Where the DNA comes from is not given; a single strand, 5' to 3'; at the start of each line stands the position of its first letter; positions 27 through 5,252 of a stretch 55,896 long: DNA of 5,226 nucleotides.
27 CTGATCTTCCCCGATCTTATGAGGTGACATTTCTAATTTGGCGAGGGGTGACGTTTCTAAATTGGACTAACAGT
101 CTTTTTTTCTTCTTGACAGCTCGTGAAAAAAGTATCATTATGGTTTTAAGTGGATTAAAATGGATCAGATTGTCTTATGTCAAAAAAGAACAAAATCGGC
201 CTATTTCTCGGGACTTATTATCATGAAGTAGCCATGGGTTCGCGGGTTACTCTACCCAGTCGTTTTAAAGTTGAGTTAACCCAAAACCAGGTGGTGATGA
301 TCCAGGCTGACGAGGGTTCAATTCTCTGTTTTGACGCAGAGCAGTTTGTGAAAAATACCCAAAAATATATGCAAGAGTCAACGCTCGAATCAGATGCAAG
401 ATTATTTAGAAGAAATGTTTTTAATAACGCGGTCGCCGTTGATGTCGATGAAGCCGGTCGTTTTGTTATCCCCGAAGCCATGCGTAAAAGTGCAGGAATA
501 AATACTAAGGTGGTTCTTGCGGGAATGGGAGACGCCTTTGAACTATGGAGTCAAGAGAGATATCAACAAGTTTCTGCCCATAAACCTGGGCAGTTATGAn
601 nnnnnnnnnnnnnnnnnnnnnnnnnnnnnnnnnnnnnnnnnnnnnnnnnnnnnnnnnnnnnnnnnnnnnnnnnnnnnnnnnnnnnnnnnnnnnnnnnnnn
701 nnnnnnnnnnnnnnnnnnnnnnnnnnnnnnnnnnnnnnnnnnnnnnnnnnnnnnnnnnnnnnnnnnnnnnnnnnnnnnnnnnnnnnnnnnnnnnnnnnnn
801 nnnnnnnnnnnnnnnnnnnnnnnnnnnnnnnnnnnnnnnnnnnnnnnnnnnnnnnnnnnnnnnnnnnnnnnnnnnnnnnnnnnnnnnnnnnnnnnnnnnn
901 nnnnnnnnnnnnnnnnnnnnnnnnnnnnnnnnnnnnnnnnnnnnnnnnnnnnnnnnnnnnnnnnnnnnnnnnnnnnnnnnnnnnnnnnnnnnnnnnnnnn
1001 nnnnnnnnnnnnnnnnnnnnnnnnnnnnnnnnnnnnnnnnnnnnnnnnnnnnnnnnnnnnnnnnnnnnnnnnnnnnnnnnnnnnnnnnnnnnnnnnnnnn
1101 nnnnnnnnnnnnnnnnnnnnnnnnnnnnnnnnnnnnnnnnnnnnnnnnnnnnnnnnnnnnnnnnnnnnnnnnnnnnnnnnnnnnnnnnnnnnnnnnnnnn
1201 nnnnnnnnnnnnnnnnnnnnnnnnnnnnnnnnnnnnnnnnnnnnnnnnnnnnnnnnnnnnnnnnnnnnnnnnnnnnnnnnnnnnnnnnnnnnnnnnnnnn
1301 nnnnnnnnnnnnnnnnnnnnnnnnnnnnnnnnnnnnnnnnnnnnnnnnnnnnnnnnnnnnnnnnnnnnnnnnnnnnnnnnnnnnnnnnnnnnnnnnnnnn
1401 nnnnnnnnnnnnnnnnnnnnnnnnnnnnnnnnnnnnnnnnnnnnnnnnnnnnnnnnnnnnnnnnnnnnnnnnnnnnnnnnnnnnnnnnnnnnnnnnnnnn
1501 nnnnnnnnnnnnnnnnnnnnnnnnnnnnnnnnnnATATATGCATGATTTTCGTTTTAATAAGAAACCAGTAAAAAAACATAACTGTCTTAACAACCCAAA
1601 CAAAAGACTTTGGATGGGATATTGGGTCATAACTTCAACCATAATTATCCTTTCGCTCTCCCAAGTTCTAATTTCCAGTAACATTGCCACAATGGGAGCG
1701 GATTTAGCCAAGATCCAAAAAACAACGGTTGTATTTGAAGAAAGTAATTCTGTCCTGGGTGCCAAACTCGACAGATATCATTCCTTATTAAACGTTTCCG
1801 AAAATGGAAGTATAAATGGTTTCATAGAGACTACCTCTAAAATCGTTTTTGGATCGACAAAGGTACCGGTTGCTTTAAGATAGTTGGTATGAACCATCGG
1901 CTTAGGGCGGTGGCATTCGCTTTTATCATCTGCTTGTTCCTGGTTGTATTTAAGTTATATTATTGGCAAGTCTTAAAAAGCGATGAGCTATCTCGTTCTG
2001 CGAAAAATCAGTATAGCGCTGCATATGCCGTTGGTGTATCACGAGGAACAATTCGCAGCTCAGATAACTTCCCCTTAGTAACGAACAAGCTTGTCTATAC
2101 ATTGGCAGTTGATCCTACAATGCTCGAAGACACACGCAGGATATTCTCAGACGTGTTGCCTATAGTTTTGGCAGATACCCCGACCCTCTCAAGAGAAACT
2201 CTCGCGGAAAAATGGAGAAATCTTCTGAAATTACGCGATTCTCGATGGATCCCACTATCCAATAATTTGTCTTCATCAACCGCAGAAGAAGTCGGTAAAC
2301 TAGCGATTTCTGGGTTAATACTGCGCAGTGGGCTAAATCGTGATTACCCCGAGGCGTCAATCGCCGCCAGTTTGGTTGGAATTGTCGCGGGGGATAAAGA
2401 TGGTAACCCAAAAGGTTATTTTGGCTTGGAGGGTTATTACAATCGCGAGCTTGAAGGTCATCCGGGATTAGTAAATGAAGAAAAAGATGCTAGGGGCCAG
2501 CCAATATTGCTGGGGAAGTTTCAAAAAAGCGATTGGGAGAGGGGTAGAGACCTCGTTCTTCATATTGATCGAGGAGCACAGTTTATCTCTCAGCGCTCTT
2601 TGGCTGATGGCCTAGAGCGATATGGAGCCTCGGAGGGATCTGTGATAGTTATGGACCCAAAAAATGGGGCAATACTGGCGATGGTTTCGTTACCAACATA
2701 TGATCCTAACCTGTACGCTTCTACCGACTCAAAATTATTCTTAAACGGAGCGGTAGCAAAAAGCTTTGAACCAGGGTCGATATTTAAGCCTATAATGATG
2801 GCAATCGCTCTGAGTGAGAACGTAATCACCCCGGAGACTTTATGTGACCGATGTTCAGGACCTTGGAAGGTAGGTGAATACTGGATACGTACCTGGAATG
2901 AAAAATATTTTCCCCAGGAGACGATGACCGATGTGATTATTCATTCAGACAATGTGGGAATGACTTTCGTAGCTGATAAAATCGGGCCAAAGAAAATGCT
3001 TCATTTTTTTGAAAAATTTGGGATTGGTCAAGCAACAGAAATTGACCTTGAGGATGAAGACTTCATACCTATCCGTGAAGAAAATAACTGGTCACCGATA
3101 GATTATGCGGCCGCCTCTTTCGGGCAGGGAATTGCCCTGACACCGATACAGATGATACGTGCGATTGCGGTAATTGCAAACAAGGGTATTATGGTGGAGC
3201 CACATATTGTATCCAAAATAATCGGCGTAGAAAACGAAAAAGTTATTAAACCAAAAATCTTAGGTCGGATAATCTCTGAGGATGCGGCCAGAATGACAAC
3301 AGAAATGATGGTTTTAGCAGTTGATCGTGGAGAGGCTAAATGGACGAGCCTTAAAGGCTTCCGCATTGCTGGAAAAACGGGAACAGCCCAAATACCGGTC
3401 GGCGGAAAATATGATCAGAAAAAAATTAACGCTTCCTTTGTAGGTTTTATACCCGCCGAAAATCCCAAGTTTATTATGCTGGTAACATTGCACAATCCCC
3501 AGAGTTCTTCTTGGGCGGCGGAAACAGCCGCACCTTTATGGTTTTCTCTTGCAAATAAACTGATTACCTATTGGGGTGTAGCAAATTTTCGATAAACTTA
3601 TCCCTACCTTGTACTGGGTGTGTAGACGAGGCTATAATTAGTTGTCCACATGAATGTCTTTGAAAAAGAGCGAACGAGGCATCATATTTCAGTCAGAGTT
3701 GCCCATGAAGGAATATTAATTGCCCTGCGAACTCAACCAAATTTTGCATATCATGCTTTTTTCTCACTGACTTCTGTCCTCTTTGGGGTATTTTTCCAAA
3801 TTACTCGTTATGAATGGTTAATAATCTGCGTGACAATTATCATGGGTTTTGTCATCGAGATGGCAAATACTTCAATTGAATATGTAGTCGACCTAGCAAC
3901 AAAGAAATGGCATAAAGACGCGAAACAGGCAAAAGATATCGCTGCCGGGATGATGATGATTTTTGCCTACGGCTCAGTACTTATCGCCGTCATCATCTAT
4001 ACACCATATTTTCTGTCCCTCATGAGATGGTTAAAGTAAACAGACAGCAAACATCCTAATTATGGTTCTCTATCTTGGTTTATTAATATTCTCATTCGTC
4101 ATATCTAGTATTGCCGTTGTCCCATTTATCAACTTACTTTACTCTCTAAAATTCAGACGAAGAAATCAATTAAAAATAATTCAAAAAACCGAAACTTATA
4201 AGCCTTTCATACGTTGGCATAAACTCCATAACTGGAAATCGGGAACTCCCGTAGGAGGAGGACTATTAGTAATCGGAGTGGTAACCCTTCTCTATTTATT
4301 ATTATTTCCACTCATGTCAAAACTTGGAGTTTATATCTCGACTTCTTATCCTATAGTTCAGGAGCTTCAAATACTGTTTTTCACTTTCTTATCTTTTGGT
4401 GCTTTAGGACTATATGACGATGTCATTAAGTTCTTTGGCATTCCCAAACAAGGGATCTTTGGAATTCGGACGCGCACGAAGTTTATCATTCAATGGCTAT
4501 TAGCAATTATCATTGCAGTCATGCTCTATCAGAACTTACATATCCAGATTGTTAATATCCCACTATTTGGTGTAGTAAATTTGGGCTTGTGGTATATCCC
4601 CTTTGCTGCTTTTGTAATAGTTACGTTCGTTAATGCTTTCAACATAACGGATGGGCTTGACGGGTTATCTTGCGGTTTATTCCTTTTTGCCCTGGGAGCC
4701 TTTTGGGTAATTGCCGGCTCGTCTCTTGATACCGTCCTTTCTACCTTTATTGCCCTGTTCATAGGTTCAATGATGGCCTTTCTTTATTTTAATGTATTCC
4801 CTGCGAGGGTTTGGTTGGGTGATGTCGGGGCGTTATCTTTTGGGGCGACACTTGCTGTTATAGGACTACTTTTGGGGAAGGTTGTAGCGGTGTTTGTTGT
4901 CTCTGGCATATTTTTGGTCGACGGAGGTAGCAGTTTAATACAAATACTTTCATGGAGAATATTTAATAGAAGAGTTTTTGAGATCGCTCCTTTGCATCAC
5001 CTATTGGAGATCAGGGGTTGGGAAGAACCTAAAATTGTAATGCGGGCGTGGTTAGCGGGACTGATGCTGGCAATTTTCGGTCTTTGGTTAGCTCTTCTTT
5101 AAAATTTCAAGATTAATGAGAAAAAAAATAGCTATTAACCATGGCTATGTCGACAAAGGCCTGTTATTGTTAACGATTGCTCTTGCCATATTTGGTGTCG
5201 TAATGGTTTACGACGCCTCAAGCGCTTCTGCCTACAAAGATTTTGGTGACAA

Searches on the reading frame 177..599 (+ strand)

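Call 24: search_protein_families(library=pfam, proteins=[window:177-599:+], max_evalue=0.001)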
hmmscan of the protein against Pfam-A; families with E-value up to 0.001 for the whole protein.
window:177-599:+ (140 aa): 1 family
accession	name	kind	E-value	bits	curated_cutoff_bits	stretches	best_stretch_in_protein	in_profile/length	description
PF02381.23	MraZ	-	3.5e-20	72.2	23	2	82-134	2-54/72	MraZ protein, putative antitoxin-like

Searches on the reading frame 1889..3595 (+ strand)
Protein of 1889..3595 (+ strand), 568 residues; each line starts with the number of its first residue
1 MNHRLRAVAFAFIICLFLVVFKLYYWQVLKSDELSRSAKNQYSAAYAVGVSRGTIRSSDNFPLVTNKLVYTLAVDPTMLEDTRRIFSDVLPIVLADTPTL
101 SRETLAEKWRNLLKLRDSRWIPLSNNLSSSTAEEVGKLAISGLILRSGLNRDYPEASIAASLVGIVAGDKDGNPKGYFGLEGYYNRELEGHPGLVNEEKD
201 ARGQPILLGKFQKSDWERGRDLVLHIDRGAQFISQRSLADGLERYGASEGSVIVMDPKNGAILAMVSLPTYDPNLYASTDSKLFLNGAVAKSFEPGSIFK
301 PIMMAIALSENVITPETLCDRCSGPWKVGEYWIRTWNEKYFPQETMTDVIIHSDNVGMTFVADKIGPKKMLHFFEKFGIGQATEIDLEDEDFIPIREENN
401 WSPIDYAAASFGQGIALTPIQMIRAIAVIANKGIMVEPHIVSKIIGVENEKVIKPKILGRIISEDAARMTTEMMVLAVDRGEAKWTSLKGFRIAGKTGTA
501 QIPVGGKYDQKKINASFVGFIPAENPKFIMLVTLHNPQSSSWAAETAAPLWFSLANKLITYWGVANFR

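Call 24: search_protein_families(library=pfam, proteins=[window:1889-3595:+], max_evalue=0.001)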
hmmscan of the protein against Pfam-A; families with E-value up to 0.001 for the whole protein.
window:1889-3595:+ (568 aa): 2 families
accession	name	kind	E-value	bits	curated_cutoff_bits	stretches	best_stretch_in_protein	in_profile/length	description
PF00905.27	Transpeptidase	-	4.1e-75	253.2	22.1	1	250-548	1-291/299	Penicillin binding protein transpeptidase domain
PF03717.20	PBP_dimer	-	6.4e-18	66.2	24.4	1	50-206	4-176/180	Penicillin-binding Protein dimerisation domain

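Call 65: find_encoding_contigs(protein=window:1889-3592:+, flank=5000, max_places=3)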
Protein window:1889-3592:+ (568 aa): 21 contigs read that carry it; 3 places shown.
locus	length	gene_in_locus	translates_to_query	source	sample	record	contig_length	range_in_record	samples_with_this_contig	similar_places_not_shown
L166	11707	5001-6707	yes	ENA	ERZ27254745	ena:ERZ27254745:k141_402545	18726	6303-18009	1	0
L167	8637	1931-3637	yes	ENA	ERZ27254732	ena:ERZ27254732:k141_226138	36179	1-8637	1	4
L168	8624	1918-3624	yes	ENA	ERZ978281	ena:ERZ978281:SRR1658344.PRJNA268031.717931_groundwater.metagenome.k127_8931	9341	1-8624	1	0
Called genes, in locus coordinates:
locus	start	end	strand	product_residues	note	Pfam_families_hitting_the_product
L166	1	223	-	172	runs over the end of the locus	-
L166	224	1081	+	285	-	PF01978:TrmB, PF13412:HTH_24 (weak)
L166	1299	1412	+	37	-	-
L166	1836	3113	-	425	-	-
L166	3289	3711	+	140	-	PF02381:MraZ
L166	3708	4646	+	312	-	PF01795:Methyltransf_5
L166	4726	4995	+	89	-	-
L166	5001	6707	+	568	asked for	PF03717:PBP_dimer, PF00905:Transpeptidase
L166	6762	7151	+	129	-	PF01219:DAGK_prokar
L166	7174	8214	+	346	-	PF00953:Glycos_transf_4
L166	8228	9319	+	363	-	PF01098:FTSW_RODA_SPOVE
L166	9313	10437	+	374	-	PF03033:Glyco_transf_28, PF13579:Glyco_trans_4_4 (weak), PF04101:Glyco_tran_28_C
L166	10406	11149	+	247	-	-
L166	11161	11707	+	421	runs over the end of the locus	?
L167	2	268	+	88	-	?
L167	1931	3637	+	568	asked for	PF03717:PBP_dimer, PF00905:Transpeptidase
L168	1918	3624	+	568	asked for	PF03717:PBP_dimer, PF00905:Transpeptidase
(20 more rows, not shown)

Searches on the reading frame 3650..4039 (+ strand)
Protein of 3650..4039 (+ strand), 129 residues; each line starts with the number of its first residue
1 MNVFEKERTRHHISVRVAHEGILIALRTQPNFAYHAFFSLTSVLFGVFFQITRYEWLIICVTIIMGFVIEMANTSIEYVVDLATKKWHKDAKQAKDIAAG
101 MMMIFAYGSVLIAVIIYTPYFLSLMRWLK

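Call 24: search_protein_families(library=pfam, proteins=[window:3650-4039:+], max_evalue=0.001)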
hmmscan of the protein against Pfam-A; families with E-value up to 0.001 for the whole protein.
window:3650-4039:+ (129 aa): 1 family
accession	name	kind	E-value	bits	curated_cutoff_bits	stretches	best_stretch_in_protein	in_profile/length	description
PF01219.24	DAGK_prokar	-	3.1e-28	98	22.3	1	17-117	2-102/102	Prokaryotic diacylglycerol kinase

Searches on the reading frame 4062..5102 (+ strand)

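Call 24: search_protein_families(library=pfam, proteins=[window:4062-5102:+], max_evalue=0.001)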
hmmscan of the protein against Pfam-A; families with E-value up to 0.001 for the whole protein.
window:4062-5102:+ (346 aa): 1 family
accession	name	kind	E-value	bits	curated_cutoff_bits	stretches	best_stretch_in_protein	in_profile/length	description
PF00953.26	Glycos_transf_4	-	2.3e-29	102.9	27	1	104-270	3-158/160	Glycosyl transferase family 4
